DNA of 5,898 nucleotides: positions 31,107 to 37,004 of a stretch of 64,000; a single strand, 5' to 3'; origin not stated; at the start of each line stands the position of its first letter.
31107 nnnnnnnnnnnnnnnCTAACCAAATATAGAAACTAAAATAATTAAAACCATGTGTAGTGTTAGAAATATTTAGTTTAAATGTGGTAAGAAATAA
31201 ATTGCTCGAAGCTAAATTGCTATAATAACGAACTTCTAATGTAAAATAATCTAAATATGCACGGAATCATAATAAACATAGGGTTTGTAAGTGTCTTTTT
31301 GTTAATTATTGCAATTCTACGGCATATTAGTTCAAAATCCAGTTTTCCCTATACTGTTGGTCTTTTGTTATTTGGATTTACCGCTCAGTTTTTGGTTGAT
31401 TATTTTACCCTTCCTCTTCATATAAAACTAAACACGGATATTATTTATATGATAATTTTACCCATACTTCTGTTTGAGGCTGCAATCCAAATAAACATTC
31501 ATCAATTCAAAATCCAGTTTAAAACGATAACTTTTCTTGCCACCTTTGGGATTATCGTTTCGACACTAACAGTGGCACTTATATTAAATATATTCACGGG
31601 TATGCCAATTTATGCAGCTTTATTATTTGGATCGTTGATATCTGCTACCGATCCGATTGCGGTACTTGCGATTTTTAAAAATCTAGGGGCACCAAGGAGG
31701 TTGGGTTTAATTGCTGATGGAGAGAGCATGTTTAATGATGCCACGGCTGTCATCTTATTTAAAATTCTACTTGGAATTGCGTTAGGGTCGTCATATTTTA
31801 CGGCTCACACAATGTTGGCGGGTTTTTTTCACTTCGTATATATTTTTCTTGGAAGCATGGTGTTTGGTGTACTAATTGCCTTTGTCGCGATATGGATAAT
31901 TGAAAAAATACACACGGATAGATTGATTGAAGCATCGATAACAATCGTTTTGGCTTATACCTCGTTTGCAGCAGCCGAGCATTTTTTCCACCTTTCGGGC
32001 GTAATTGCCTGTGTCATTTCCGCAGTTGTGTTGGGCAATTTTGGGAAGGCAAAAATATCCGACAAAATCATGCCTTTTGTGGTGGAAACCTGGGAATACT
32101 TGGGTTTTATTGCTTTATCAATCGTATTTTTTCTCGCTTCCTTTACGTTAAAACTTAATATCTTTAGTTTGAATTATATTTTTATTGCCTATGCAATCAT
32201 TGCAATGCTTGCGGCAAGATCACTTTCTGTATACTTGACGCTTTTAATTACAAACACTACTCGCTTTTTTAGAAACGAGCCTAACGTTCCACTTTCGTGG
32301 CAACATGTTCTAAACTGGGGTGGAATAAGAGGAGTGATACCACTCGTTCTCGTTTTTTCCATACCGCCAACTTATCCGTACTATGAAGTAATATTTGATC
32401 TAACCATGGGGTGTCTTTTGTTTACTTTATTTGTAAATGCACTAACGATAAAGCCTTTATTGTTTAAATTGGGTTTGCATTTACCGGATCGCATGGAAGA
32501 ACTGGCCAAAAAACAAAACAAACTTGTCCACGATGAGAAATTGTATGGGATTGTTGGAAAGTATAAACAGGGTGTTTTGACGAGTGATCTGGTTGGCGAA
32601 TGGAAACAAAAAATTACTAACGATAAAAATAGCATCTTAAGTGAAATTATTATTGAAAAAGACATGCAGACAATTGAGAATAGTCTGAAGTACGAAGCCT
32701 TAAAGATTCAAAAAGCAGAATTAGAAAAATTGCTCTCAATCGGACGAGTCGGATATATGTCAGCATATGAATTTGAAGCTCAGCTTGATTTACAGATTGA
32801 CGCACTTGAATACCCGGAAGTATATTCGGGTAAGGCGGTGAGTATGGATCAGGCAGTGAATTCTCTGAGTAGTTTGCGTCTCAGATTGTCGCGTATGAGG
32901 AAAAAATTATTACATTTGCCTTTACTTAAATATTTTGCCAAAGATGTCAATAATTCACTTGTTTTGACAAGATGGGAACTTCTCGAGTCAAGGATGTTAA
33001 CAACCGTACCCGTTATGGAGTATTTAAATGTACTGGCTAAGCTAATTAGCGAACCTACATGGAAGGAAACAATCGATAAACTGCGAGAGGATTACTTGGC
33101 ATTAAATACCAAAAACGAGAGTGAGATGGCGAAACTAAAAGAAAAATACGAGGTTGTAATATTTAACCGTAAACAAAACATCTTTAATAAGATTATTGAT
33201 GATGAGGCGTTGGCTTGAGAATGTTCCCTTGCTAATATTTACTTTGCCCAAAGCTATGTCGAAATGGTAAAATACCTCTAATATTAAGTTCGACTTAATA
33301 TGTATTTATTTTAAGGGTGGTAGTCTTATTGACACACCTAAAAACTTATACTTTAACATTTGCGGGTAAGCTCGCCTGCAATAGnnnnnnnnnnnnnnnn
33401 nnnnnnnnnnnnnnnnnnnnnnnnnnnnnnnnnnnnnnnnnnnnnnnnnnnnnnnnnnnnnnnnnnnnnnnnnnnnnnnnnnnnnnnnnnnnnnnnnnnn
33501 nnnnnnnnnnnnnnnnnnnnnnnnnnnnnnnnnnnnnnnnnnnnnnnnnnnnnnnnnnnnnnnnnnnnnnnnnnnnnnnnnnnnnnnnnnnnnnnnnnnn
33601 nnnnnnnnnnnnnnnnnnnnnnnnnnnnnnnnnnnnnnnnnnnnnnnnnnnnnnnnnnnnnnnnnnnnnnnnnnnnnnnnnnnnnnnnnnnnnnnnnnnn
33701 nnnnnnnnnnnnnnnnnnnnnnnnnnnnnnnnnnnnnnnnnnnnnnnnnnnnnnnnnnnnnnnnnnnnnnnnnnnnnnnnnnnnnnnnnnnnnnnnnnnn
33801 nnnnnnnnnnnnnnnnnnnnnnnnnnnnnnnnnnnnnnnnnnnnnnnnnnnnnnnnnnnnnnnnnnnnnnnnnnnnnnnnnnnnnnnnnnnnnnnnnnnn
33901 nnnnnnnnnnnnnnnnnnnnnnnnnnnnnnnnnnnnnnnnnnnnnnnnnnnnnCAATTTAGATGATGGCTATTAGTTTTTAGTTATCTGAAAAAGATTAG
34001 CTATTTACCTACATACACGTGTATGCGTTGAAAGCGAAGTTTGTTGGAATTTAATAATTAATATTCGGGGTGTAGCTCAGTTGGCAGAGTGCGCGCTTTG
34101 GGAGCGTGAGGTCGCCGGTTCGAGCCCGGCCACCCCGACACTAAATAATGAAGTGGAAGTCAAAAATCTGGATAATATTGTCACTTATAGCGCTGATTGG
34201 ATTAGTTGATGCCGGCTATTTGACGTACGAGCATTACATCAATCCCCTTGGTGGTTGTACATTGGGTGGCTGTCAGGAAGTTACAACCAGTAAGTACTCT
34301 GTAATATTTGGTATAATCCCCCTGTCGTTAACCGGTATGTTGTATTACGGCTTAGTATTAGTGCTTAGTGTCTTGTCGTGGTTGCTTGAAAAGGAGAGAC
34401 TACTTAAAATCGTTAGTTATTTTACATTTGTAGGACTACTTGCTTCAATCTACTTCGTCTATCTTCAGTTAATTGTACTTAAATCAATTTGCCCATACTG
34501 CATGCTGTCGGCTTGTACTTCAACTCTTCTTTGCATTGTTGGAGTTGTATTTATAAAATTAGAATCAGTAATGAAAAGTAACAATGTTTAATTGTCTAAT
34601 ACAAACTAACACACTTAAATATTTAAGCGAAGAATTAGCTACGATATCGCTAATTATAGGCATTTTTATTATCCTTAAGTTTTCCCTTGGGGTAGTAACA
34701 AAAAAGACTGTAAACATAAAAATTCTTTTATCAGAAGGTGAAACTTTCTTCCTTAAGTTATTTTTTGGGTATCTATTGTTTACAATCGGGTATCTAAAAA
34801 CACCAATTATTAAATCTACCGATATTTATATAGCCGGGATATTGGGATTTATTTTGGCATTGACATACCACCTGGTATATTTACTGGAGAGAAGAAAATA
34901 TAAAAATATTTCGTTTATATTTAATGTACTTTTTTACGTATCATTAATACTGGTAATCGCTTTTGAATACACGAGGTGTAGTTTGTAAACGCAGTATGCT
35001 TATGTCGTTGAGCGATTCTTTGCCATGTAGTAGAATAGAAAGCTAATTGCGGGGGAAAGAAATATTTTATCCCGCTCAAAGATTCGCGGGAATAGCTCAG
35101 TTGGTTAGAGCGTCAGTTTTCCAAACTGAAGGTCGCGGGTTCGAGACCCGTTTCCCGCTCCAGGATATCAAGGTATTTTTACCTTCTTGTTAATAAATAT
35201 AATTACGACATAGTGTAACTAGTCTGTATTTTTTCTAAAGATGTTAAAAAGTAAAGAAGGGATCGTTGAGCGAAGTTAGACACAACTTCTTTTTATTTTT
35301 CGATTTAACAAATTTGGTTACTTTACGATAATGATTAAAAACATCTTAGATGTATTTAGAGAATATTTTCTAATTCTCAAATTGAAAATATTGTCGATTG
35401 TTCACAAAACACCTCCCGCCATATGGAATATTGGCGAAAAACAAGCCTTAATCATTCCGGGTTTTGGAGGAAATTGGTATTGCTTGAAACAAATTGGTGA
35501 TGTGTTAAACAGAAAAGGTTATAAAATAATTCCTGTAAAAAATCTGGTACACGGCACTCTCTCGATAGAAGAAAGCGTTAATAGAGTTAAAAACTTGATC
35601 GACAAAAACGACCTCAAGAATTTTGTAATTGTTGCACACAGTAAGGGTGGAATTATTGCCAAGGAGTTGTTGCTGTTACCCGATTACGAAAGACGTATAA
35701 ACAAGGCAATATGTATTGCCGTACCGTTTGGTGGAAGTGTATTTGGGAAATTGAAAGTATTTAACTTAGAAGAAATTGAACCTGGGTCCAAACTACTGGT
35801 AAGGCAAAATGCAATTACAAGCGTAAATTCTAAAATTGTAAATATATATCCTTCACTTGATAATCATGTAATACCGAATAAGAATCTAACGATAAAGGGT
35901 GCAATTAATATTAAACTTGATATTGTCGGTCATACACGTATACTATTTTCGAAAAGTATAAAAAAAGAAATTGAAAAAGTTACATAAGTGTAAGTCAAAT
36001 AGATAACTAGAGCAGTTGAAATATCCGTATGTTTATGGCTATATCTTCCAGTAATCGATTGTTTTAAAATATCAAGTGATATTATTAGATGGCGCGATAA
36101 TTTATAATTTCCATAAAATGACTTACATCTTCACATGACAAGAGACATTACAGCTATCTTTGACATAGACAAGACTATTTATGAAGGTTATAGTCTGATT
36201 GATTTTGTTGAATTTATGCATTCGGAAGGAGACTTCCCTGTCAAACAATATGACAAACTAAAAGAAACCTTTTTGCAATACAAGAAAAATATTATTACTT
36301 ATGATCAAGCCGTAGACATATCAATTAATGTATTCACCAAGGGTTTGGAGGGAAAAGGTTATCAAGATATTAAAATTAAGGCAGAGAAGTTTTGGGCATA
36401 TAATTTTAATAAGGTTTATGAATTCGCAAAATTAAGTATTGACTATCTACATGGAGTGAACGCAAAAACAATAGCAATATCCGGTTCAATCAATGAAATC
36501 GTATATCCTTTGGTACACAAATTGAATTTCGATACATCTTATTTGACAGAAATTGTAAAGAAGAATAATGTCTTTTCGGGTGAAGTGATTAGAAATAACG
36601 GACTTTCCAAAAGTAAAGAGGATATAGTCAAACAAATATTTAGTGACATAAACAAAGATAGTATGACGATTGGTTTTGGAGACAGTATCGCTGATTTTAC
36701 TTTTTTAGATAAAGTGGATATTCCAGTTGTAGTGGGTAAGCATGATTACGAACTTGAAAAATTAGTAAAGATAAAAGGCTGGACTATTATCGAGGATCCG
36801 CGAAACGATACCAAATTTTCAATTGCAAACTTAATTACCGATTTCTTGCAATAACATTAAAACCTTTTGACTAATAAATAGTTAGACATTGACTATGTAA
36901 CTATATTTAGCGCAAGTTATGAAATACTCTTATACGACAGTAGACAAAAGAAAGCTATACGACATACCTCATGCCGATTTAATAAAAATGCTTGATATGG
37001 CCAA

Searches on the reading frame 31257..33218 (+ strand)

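Call 9: search_protein_families(library=pfam, proteins=[window:31257-33218:+], max_evalue=0.00001)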
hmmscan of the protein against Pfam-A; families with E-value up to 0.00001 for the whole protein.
window:31257-33218:+ (653 aa): 1 family
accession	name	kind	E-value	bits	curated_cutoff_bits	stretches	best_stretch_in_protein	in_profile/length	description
PF00999.27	Na_H_Exchanger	-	4.3e-51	174.4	26.2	1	15-404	3-375/375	Sodium/hydrogen exchanger, transmembrane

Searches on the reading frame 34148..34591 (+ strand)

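Call 15: search_protein_families(library=pfam, proteins=[window:34148-34591:+], max_evalue=0.0001)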
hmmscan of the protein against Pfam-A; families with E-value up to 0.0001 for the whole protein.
window:34148-34591:+ (147 aa): 1 family
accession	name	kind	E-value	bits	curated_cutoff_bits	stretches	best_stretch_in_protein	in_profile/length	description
PF07884.19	VKOR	-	2.2e-24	86.5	27.5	1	10-131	2-132/134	Vitamin K epoxide reductase family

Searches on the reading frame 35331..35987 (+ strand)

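Call 15: search_protein_families(library=pfam, proteins=[window:35331-35987:+], max_evalue=0.0001)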
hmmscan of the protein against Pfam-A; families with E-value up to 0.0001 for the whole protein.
window:35331-35987:+ (218 aa): 1 family
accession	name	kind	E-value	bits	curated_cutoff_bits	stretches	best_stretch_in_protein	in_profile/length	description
PF07819.20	PGAP1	-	2.2e-06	28.1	24.3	1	79-138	72-134/233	PGAP1-like alpha/beta domain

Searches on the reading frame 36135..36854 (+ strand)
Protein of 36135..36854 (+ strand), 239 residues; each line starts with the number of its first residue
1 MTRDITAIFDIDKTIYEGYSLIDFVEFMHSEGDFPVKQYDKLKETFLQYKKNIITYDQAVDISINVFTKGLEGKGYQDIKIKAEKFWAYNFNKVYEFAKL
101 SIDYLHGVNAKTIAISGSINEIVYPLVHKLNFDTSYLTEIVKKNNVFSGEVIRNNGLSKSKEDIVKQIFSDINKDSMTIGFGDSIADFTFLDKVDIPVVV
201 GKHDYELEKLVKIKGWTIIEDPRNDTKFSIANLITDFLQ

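Call 15: search_protein_families(library=pfam, proteins=[window:36135-36854:+], max_evalue=0.0001)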
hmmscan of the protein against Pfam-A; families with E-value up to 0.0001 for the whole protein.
window:36135-36854:+ (239 aa): 1 family
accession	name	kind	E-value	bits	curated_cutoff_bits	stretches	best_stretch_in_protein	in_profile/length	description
PF12710.13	HAD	-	1.6e-09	38.9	27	1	7-191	1-188/189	haloacid dehalogenase-like hydrolase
